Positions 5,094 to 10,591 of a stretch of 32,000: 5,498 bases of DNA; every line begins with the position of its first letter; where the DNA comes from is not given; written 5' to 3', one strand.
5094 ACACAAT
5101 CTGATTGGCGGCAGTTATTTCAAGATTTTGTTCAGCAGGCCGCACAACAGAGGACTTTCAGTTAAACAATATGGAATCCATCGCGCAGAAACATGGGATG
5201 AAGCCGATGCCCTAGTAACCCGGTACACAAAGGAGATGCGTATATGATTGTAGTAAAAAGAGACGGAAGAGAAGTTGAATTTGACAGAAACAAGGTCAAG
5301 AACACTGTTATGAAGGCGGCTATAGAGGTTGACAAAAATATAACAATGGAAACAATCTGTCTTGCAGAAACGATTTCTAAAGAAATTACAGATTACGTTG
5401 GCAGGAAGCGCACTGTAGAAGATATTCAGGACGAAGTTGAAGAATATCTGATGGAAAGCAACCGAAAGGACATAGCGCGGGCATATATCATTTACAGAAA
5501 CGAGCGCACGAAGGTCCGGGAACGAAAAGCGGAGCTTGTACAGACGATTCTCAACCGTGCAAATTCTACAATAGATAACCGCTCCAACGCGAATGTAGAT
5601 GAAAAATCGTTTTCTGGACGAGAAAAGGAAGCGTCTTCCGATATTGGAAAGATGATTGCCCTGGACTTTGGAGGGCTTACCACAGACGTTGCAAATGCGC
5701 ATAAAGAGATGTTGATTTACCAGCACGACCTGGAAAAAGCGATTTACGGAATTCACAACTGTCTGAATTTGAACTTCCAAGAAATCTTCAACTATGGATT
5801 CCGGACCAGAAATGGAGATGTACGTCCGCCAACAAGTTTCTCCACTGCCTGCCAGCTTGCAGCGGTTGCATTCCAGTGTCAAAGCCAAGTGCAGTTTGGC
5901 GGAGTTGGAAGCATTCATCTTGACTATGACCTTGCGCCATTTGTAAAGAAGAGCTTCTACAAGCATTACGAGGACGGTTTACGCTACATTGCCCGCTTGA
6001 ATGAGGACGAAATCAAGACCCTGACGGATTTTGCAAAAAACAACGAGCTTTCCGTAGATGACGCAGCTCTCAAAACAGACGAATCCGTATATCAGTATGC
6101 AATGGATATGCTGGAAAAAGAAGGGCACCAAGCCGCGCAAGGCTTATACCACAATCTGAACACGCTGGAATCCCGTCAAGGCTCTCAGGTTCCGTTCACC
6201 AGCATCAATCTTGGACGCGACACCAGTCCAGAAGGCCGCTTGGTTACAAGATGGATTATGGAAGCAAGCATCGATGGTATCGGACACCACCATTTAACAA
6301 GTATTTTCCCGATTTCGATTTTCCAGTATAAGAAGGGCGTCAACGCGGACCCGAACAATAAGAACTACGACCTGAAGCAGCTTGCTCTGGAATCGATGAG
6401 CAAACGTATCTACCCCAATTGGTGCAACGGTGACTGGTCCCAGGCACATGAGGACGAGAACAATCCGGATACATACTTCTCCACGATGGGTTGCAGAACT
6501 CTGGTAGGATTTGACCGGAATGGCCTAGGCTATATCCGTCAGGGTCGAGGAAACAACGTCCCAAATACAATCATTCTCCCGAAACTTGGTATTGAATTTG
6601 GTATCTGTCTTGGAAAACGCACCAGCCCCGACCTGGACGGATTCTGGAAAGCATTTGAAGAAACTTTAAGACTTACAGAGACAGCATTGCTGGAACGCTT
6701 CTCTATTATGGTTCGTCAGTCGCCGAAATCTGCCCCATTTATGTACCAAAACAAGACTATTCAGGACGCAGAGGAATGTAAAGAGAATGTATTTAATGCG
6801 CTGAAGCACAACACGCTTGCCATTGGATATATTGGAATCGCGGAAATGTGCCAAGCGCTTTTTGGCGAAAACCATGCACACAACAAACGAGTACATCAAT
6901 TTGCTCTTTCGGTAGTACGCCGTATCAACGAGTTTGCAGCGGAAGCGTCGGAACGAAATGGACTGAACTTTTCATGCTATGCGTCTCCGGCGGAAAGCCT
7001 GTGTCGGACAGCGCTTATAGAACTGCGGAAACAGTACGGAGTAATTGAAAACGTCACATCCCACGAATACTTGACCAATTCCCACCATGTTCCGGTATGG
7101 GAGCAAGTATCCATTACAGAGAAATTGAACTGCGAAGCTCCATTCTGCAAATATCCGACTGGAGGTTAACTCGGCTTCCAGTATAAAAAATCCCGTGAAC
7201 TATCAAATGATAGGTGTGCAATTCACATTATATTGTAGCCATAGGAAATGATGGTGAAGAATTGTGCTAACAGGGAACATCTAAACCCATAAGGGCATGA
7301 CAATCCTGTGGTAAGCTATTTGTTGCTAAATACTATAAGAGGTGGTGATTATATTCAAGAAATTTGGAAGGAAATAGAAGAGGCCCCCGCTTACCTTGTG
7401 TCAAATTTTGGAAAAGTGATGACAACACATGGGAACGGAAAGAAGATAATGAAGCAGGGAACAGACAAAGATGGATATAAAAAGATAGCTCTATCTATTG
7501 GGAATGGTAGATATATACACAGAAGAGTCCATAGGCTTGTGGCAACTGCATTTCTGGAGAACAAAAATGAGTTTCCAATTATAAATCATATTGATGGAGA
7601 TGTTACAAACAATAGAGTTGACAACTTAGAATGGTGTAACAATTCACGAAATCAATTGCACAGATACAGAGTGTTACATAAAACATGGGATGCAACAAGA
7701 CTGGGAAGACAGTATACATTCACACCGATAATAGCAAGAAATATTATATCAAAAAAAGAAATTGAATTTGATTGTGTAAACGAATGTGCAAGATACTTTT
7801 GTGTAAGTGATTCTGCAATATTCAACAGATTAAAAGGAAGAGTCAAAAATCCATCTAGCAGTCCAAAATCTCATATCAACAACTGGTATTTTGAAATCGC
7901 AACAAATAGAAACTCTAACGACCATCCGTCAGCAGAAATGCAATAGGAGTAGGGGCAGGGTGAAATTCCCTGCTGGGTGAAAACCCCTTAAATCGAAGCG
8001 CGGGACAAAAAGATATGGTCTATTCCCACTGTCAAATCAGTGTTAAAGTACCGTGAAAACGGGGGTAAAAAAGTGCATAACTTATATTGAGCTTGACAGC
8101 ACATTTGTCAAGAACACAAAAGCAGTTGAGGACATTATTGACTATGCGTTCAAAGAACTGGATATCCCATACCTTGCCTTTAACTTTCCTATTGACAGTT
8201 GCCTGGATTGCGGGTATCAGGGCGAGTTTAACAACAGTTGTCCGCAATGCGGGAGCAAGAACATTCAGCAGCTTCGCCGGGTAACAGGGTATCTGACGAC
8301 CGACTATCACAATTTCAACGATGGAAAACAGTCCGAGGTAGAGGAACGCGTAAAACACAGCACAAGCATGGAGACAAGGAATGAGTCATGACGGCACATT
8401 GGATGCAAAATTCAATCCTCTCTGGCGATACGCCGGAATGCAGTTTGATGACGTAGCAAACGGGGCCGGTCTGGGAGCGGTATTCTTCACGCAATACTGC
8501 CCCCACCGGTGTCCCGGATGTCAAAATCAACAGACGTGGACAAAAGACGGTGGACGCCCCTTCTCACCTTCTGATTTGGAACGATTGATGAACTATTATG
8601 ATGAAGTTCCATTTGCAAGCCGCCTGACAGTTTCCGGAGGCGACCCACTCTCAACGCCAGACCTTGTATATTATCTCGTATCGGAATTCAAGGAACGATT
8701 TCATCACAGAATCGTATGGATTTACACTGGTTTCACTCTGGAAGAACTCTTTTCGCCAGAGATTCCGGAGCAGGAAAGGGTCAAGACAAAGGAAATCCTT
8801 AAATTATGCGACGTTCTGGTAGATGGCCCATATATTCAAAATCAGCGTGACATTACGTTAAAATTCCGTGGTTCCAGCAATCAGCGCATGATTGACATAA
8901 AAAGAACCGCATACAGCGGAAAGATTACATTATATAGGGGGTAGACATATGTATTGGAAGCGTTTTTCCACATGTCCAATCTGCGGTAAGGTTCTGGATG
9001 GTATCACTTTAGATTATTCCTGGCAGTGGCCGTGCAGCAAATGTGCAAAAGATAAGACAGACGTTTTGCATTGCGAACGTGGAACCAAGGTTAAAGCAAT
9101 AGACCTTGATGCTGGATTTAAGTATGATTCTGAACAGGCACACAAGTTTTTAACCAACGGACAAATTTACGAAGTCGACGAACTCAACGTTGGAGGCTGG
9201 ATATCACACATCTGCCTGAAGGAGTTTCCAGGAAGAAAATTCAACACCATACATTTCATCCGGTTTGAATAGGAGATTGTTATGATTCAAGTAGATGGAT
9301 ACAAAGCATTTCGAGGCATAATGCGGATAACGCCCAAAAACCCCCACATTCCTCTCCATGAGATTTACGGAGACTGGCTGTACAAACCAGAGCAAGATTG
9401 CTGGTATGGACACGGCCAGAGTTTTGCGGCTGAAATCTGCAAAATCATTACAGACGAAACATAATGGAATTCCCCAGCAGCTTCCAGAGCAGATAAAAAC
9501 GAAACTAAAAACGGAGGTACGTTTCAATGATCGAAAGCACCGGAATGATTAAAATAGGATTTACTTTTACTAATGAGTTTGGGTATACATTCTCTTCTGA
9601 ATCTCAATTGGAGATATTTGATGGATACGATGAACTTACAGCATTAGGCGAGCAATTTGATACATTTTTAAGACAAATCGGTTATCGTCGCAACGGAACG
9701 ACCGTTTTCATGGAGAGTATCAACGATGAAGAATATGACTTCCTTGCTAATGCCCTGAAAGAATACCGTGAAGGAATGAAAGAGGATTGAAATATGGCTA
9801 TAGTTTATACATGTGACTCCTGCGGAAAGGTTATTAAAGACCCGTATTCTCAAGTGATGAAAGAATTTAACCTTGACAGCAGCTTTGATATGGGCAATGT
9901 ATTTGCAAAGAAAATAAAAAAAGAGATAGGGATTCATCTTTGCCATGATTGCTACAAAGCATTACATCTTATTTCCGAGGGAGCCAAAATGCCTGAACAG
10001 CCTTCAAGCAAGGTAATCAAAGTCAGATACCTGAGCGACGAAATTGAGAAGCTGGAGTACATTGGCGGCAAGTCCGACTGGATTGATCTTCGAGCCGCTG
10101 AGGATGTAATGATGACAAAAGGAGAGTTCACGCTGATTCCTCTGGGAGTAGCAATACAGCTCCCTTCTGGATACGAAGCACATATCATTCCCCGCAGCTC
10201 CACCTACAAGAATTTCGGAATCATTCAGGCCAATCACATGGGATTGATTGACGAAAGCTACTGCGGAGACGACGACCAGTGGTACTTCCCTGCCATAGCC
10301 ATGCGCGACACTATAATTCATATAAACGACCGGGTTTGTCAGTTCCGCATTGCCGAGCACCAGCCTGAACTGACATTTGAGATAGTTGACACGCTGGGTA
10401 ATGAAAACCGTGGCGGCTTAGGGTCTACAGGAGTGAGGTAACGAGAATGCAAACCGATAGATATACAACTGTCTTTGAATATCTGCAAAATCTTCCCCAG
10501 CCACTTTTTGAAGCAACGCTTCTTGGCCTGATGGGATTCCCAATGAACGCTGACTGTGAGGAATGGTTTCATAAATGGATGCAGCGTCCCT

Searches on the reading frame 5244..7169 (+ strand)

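Call 41: search_protein_families(library=phrogs, max_evalue=0.00001, proteins=[window:5244-7169:+])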
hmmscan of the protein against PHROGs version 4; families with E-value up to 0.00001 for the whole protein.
window:5244-7169:+ (641 aa): 4 families
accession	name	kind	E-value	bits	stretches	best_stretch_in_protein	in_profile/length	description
phrog_487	-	moron, auxiliary metabolic gene and host takeover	8.3e-153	511.2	1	1-641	4-611/718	NrdD-like anaerobic ribonucleotide reductase large subunit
phrog_4218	-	DNA, RNA and nucleotide metabolism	6.5e-41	141.5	1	413-641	9-231/333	anaerobic ribonucleoside reductase large subunit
phrog_29160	-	DNA, RNA and nucleotide metabolism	1.5e-16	62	1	583-641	2-60/158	anaerobic ribonucleoside reductase large subunit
phrog_26446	-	DNA, RNA and nucleotide metabolism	1.6e-09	37.5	1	576-635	227-292/761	anaerobic ribonucleoside reductase large subunit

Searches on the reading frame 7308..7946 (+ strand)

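Call 41: search_protein_families(library=phrogs, max_evalue=0.00001, proteins=[window:7308-7946:+])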
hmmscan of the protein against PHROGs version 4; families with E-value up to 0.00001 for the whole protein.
window:7308-7946:+ (212 aa): 6 families
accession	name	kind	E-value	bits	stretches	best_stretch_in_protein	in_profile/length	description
phrog_59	-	DNA, RNA and nucleotide metabolism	1.2e-36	128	1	15-181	135-273/423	HNH endonuclease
phrog_959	-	DNA, RNA and nucleotide metabolism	5.6e-31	108.1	1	17-122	5-109/138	HNH endonuclease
phrog_1492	-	DNA, RNA and nucleotide metabolism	4.7e-19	69.8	1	15-121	42-161/414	HNH endonuclease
phrog_37683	-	unknown function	1.2e-15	58.3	1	28-146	120-231/279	-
phrog_99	-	DNA, RNA and nucleotide metabolism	4.3e-09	37.5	1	51-119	143-205/383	HNH endonuclease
phrog_17657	-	DNA, RNA and nucleotide metabolism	1.4e-06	29.2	1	27-110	77-165/168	HNH endonuclease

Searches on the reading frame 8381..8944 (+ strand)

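Call 41: search_protein_families(library=phrogs, max_evalue=0.00001, proteins=[window:8381-8944:+])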
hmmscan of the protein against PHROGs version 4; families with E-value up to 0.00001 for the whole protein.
window:8381-8944:+ (187 aa): 3 families
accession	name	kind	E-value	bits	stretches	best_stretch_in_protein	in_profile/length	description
phrog_626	-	DNA, RNA and nucleotide metabolism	2.1e-39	135.7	1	17-180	3-160/164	anaerobic ribonucleotide reductase small subunit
phrog_2076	-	moron, auxiliary metabolic gene and host takeover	2e-06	28.5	1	33-109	34-115/247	QueE-like radical SAM domain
phrog_20267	-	DNA, RNA and nucleotide metabolism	3.7e-06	27.6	0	132-170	8-45/61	anaerobic ribonucleoside reductase small subunit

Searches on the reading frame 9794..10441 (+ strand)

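Call 41: search_protein_families(library=phrogs, max_evalue=0.00001, proteins=[window:9794-10441:+])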
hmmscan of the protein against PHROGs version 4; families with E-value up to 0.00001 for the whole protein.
window:9794-10441:+ (215 aa): 1 family
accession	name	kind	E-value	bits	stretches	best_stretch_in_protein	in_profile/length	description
phrog_135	-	DNA, RNA and nucleotide metabolism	7.5e-33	115.7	1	32-214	122-291/463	dUTPase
